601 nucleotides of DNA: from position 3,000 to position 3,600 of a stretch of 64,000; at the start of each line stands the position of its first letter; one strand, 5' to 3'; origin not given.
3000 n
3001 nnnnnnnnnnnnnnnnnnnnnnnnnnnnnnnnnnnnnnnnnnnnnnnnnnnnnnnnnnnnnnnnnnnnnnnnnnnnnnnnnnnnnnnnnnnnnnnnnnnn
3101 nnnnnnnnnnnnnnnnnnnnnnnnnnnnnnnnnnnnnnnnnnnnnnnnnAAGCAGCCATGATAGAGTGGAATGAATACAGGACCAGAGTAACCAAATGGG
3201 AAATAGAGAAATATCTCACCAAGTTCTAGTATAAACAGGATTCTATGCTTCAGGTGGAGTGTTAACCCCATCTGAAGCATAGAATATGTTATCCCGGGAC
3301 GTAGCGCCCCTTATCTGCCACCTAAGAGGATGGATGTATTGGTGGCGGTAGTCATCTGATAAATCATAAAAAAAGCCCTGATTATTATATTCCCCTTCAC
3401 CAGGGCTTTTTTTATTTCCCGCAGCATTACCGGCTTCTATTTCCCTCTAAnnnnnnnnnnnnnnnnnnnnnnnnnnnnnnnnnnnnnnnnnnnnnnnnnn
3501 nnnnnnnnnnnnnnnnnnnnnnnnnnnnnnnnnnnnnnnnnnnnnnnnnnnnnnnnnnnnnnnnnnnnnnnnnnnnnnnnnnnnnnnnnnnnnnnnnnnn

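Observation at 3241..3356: Family of about 120-nt structured intergenic elements (three copies) with a covarying hairpin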

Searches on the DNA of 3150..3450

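Call 6: search_rna_families(source=window, start=3150, end=3450, threshold=evalue, max_evalue=10, show_alignments=3)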
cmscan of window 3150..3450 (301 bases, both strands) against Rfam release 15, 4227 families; matches with E-value up to 10: 24.
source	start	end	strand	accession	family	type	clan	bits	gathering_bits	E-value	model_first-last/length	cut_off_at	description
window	3186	3291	+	RF02905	sRNA41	Gene; sRNA;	-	26.3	45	0.02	1-113/113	no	Archaeal Small RNA 41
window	3238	3285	-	RF03818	MIR7994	Gene; miRNA;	-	24.9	100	0.011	1-90/90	no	MIR7994 microRNA precursor family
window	3338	3415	+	RF02495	ohsC_RNA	Gene; antitoxin;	-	23.1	50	0.22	1-77/77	no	Oppression of Hydrophobic ORF by sRNA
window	3320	3415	+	RF00506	Thr_leader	Cis-reg; leader;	-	22.6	55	0.036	1-118/118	no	Threonine operon leader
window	3338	3416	+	RF02064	STnc370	Gene; sRNA;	-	22.3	54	1.1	1-71/71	no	Enterobacterial sRNA STnc370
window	3363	3411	+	RF02438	SpF51_sRNA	Gene; sRNA;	-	21.2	50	0.12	1-45/45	no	Streptococcus sRNA SpF51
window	3317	3418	+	RF04312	trpB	Cis-reg;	-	20.6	59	1.2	1-107/107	no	trpB ncRNA motif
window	3366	3415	-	RF03464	mir-465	Gene; miRNA;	CL00136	19.3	65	0.19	13-65/79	no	mir-465 microRNA precursor family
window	3242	3283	+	RF03802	MIR5649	Gene; miRNA;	-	18.1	100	0.49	1-101/101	no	MIR5649 microRNA precursor family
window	3242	3283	-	RF03802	MIR5649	Gene; miRNA;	-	17.5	100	0.73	1-101/101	no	MIR5649 microRNA precursor family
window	3240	3289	+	RF03454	mir-1267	Gene; miRNA;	-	17.4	70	0.67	1-78/78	no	mir-1267 microRNA precursor family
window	3359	3422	+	RF02362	Yfr10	Gene; sRNA;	-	17.4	43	4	1-78/78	no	Cyanobacterial functional RNA 10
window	3346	3413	+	RF02399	NsiR1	Gene; sRNA;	-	15.7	39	1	1-60/60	no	Nitrogen stress-induced RNA 1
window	3313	3390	+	RF00284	SNORD74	Gene; snRNA; snoRNA; CD-box;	CL00069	15.6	41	0.71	1-80/80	no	Small nucleolar RNA SNORD74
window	3360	3423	-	RF04237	mir-1490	Gene; miRNA;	-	15.4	75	0.68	1-77/77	no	mir-1490 microRNA precursor family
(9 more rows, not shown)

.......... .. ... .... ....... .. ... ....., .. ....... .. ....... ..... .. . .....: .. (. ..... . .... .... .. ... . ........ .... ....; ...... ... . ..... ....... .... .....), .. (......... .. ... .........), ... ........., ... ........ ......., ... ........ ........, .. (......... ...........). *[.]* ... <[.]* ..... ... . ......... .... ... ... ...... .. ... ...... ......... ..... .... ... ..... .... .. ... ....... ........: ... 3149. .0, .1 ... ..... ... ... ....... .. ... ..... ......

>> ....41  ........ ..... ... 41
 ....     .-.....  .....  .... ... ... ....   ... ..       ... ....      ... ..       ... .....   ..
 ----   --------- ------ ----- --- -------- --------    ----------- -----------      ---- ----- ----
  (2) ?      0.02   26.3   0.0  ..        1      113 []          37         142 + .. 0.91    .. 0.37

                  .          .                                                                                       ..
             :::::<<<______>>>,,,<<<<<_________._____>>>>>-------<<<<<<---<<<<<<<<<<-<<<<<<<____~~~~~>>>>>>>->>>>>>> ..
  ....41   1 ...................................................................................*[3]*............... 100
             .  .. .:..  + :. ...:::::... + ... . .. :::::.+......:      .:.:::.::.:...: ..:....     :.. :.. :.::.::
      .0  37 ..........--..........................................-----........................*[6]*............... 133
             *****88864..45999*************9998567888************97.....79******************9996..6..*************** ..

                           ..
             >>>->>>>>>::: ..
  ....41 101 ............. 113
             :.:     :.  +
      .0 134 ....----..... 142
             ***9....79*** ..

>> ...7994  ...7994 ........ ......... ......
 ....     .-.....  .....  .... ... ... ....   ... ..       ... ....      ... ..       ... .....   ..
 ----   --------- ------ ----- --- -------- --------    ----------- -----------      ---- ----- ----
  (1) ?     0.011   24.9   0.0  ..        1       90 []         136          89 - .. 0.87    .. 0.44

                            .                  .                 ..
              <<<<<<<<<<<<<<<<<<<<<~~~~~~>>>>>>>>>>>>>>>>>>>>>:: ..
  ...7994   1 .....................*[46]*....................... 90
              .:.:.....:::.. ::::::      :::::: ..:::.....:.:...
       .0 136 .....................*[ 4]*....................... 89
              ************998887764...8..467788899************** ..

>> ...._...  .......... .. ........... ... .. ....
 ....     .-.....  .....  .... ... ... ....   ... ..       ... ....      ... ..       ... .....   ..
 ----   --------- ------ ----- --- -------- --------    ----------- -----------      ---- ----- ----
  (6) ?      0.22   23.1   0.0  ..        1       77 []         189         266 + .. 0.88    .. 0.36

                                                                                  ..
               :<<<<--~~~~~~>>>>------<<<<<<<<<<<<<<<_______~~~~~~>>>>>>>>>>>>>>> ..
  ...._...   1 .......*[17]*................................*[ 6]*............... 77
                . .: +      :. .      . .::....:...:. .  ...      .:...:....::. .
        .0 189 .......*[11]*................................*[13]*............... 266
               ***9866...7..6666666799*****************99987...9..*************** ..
